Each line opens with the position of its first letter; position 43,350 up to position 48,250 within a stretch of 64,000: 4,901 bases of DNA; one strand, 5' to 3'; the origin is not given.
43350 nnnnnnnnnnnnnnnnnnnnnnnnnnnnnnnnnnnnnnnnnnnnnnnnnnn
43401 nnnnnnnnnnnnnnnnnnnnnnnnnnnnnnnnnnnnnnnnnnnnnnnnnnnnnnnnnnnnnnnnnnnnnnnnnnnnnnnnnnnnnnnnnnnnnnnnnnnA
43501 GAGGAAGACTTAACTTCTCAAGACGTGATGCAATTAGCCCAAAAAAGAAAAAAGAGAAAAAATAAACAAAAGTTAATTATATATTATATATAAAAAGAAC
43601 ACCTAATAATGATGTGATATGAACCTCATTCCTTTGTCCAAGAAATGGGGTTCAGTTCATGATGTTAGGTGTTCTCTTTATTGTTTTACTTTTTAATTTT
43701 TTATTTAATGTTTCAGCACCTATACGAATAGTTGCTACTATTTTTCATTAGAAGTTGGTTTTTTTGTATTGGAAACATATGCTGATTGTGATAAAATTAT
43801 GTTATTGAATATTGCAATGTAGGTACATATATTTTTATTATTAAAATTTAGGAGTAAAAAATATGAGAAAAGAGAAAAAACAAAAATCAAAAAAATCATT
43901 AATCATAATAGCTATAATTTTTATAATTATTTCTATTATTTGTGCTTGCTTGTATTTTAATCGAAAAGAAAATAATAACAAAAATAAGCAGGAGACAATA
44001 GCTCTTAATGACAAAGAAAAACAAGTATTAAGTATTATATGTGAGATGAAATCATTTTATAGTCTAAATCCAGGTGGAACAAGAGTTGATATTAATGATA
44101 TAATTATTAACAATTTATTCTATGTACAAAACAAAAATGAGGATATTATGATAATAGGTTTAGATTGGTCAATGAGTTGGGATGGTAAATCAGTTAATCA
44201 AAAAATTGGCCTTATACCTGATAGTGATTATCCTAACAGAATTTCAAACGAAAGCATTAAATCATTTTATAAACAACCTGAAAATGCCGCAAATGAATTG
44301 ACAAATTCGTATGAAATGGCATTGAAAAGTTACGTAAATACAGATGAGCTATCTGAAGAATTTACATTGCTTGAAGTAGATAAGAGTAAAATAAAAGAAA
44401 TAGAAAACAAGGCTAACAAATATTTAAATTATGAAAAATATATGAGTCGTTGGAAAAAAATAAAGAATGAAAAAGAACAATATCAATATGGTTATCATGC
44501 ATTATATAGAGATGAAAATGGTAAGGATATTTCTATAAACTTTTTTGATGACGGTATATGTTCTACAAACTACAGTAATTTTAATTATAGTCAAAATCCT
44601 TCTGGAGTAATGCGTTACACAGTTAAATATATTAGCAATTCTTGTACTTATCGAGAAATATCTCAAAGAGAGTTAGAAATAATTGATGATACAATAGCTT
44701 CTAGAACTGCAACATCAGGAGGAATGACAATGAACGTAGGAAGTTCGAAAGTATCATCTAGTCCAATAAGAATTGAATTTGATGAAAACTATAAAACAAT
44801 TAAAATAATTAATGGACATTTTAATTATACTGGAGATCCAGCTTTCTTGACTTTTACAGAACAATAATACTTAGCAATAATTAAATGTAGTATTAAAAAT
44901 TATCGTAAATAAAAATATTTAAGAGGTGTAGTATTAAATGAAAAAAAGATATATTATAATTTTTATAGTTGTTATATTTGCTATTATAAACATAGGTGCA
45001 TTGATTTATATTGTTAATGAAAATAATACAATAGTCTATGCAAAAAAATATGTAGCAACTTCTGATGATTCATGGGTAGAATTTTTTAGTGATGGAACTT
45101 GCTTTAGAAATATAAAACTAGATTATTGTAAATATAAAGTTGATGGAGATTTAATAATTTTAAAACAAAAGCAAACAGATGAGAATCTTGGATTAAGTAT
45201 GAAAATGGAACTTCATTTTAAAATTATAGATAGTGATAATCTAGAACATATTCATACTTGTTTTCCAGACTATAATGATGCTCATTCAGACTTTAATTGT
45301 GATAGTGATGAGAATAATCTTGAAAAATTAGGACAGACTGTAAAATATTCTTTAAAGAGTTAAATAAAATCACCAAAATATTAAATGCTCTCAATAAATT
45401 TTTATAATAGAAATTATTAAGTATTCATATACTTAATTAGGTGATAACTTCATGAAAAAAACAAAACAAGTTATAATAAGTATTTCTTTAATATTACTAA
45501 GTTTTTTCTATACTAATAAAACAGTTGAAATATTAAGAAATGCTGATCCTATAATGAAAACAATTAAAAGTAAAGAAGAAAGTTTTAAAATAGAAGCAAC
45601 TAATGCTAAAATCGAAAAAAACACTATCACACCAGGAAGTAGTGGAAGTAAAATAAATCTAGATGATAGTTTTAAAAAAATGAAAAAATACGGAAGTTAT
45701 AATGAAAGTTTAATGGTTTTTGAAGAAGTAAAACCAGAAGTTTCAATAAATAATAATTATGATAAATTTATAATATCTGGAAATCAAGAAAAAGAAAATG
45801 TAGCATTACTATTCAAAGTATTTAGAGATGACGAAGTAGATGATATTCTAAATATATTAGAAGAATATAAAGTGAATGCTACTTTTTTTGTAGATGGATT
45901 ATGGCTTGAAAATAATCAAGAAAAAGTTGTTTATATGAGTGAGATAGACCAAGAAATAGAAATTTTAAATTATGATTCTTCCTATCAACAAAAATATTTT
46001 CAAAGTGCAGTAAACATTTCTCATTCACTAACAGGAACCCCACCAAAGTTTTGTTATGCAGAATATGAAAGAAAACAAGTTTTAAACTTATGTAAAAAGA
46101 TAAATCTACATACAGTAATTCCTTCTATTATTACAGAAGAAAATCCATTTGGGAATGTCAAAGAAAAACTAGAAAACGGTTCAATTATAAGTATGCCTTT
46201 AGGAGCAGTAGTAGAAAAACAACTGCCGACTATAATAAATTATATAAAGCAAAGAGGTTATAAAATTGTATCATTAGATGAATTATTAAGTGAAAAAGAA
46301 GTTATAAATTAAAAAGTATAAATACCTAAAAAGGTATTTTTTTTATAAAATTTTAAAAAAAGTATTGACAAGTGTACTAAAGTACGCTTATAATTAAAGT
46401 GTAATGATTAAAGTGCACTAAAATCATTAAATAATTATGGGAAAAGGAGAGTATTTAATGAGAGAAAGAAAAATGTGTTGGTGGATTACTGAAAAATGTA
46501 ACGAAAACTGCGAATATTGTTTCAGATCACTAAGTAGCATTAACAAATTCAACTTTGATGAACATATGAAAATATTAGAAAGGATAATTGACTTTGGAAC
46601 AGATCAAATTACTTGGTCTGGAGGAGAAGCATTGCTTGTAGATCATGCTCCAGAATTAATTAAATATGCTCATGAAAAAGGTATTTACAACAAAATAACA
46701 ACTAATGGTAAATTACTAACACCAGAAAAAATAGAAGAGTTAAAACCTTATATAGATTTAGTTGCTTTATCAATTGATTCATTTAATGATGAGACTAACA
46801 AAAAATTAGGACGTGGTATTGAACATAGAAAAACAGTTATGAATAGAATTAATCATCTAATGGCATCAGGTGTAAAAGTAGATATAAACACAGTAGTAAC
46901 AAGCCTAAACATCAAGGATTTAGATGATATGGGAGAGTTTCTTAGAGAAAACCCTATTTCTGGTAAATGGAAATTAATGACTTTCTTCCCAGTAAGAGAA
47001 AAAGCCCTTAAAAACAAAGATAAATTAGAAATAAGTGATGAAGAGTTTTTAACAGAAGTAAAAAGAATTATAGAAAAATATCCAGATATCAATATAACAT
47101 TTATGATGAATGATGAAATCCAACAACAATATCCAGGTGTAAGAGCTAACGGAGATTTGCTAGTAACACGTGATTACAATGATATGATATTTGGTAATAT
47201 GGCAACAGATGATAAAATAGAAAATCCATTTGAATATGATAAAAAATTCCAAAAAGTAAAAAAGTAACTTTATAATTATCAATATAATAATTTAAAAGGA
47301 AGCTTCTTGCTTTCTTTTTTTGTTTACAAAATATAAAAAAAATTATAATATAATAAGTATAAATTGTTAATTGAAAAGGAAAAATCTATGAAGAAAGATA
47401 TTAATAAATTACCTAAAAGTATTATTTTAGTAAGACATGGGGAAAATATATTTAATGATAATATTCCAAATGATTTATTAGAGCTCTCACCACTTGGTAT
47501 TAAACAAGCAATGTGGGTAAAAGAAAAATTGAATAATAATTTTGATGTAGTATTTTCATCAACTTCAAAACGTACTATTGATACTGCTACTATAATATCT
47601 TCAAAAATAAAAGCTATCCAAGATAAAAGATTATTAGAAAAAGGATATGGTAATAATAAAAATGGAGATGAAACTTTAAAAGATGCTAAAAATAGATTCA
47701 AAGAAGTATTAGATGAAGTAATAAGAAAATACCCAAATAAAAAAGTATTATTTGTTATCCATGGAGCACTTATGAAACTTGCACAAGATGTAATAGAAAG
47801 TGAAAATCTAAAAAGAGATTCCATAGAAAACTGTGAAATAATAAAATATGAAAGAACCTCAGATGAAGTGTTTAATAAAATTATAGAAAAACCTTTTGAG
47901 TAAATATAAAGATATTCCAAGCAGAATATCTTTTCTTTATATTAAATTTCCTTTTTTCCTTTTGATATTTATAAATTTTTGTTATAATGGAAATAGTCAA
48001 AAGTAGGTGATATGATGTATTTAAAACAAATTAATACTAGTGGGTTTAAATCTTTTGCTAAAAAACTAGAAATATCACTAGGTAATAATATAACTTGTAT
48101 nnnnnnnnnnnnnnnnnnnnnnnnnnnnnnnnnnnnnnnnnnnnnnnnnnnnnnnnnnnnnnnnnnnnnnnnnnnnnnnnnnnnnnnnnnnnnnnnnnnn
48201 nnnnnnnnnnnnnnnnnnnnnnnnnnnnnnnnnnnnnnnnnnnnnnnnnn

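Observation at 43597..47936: Small accessory islet inserted between conserved pnp and smc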

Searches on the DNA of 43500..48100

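Call 81: search_rna_families(source=window, start=43500, end=48100, threshold=evalue, max_evalue=1)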
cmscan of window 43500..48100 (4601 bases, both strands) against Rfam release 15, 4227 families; matches with E-value up to 1: 0.
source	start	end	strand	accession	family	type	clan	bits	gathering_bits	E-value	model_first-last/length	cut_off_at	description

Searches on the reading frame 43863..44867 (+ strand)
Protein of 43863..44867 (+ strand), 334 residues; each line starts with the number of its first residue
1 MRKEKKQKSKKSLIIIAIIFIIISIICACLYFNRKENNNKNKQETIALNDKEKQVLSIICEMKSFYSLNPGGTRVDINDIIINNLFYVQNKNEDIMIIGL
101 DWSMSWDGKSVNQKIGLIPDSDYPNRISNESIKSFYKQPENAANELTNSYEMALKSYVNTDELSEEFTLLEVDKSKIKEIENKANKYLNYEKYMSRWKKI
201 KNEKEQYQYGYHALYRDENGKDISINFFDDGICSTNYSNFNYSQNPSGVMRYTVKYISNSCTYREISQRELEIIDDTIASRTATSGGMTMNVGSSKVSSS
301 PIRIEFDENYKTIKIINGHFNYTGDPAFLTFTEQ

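Call 5: search_protein_families(library=pfam, proteins=[window:43863-44867:+], max_evalue=0.1)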
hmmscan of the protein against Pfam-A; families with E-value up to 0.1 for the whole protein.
window:43863-44867:+ (334 aa): 4 families
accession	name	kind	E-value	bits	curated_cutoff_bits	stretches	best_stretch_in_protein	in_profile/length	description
PF14037.11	YoqO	-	0.015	16.3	27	1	4-31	46-73/116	YoqO-like protein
PF10317.15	7TM_GPCR_Srd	-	0.026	14.1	22.8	1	6-46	114-154/292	Serpentine type 7TM GPCR chemoreceptor Srd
PF13747.11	DUF4164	-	0.072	14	27.2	0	131-178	5-52/89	Domain of unknown function (DUF4164)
PF05961.16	Chordopox_A13L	-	0.075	13.7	24.1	0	13-54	5-45/69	Chordopoxvirus A13L protein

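Call 6: search_protein_families(library=ncbifam, proteins=[window:43863-44867:+], max_evalue=0.1)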
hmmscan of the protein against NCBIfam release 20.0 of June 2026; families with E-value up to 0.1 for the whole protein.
window:43863-44867:+ (334 aa): 3 families
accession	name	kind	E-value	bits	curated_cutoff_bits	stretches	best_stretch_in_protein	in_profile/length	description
NF042931.1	SAG1386_EF1546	equivalog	0.0052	16.9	80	1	3-46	21-66/158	SAG1386/EF1546 family surface-associated protein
NF045846.1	MSC0882_dom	subfamily_domain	0.0063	15.7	60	1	2-46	4-48/244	MSC_0882 family membrane protein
NF004285.1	PRK05696.1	equivalog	0.0075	16.1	179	1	4-49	11-54/171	flagellar basal body-associated protein FliL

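Call 7: search_protein_families(library=padloc, proteins=[window:43863-44867:+], max_evalue=0.1)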
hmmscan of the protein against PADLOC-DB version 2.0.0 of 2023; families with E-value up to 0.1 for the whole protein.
window:43863-44867:+ (334 aa): 1 family
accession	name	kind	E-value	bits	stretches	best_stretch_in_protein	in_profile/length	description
PDLC00208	KwaA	-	0.011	13.4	1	6-58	42-91/190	Unknown function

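Call 53: search_protein_representatives(protein=window:43863-44867:+)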
Query: 334 residues. Proteins with E-value up to 0.001 (for the whole library): 4; up to 1e-10: 4; up to 1e-30: 4. The best 4 are listed.
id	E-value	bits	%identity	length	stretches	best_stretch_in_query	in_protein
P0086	5.9e-217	735.3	100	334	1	1-334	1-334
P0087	1.3e-48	182.4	65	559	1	201-332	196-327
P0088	2.6e-47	178.1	56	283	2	190-333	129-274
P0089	7.0e-45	170.1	55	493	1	185-333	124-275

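Call 57: find_encoding_contigs(protein=P0089, flank=6000, max_places=3)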
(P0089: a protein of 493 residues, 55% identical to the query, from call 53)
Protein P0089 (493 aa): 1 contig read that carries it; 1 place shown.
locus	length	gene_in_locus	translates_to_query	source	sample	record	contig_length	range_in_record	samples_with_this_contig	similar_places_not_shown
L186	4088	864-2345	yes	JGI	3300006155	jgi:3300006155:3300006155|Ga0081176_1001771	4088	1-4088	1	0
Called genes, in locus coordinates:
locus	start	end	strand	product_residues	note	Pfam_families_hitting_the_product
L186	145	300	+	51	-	-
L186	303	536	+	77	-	-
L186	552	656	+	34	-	-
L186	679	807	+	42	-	-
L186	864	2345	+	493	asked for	-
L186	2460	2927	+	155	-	-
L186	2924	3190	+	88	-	-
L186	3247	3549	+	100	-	-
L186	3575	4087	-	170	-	?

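Call 82: search_protein_families(library=phrogs, proteins=[window:43863-44867:+], max_evalue=0.001)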
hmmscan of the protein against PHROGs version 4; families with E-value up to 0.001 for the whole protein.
window:43863-44867:+ (334 aa): 1 family
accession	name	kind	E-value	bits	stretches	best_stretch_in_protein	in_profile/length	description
phrog_4980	-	moron, auxiliary metabolic gene and host takeover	0.00059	20.8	0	2-166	13-104/181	superinfection exclusion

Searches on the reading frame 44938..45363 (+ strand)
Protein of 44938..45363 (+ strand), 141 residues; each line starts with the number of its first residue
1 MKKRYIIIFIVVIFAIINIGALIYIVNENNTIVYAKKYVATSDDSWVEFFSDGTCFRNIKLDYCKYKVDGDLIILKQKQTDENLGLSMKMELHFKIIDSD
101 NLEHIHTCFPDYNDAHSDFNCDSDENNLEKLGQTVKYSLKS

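Call 5: search_protein_families(library=pfam, proteins=[window:44938-45363:+], max_evalue=0.1)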
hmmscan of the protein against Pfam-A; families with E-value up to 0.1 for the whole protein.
window:44938-45363:+ (141 aa): 0 families

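Call 6: search_protein_families(library=ncbifam, proteins=[window:44938-45363:+], max_evalue=0.1)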
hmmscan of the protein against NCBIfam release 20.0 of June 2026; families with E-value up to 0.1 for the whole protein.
window:44938-45363:+ (141 aa): 0 families

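Call 7: search_protein_families(library=padloc, proteins=[window:44938-45363:+], max_evalue=0.1)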
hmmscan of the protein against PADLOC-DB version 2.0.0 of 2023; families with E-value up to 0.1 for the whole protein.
window:44938-45363:+ (141 aa): 0 families

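Call 42: find_homologous_proteins(query=window:44938-45363:+)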
Query window:44938-45363:+ (141 aa): 1 proteins with E <= 0.001 among 8 candidates.
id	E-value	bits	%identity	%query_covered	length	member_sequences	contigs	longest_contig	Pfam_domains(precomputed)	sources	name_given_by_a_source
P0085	1.1e-87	309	99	100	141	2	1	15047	-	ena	-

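Call 82: search_protein_families(library=phrogs, proteins=[window:44938-45363:+], max_evalue=0.001)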
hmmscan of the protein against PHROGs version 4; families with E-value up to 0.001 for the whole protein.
window:44938-45363:+ (141 aa): 0 families

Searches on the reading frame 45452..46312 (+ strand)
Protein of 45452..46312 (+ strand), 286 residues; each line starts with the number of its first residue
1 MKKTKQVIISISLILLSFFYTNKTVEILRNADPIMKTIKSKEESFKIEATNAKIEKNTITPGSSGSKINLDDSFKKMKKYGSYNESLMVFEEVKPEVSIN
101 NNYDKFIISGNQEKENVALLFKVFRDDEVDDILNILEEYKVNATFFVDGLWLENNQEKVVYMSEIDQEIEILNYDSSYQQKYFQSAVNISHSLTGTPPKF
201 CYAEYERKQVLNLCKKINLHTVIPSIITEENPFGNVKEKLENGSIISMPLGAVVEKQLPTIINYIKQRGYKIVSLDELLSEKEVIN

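Call 5: search_protein_families(library=pfam, proteins=[window:45452-46312:+], max_evalue=0.1)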
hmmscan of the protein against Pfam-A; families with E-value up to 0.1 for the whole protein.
window:45452-46312:+ (286 aa): 3 families
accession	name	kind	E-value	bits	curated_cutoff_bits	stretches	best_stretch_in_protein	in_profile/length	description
PF01522.26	Polysacc_deac_1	-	9.3e-07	29.3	23.1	1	110-170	2-62/124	Polysaccharide deacetylase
PF03698.18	UPF0180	-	0.034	14.7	25.4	0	254-277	5-28/77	Uncharacterised protein family (UPF0180)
PF12229.13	PG_binding_4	-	0.036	14.7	22.1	1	21-76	44-103/117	Putative peptidoglycan binding domain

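Call 6: search_protein_families(library=ncbifam, proteins=[window:45452-46312:+], max_evalue=0.1)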
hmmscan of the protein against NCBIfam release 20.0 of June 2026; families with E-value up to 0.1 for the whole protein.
window:45452-46312:+ (286 aa): 10 families
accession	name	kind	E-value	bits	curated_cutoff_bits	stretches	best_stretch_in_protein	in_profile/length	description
TIGR02873.1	spore_ylxY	hypoth_equivalog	1e-31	110.1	391.5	1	32-280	1-268/268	probable sporulation protein, polysaccharide deacetylase family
TIGR02764.1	spore_ybaN_pdaB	equivalog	9.1e-15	54.9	237.4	1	111-279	2-191/191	polysaccharide deacetylase family sporulation protein PdaB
NF045820.1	PgAcgDacpgdA_Strep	equivalog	3.6e-08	32.6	800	2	235-281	403-450/463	peptidoglycan-N-acetylglucosamine deacetylase PgdA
TIGR02884.1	spore_pdaA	equivalog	8.3e-08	32.2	298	1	99-164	22-87/224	delta-lactam-biosynthetic de-N-acetylase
TIGR03938.2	deacetyl_PgaB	equivalog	0.018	13.3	321.9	0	251-281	24-54/621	poly-beta-1,6-N-acetyl-D-glucosamine N-deacetylase PgaB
NF003191.0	PRK04164.1-2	equivalog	0.019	14.5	179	0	102-149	121-168/200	hypothetical protein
NF045821.1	PgAcgDacpgdA1_Bac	equivalog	0.019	13.9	400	1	106-159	79-133/282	peptidoglycan-N-acetylglucosamine deacetylase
TIGR03006.1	pepcterm_polyde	equivalog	0.037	13.2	276.2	0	127-169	34-76/272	XrtA system polysaccharide deacetylase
NF045771.1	MPN454_MG319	equivalog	0.056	13.7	60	0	198-265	35-102/133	MG319/MPN454 family protein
TIGR04243.1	nodulat_NodB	equivalog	0.095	12.2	240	0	131-155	19-43/197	chitooligosaccharide deacetylase NodB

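Call 7: search_protein_families(library=padloc, proteins=[window:45452-46312:+], max_evalue=0.1)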
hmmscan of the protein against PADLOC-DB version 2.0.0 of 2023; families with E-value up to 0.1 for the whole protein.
window:45452-46312:+ (286 aa): 0 families

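Call 82: search_protein_families(library=phrogs, proteins=[window:45452-46312:+], max_evalue=0.001)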
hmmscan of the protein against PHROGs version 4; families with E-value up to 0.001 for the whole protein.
window:45452-46312:+ (286 aa): 0 families
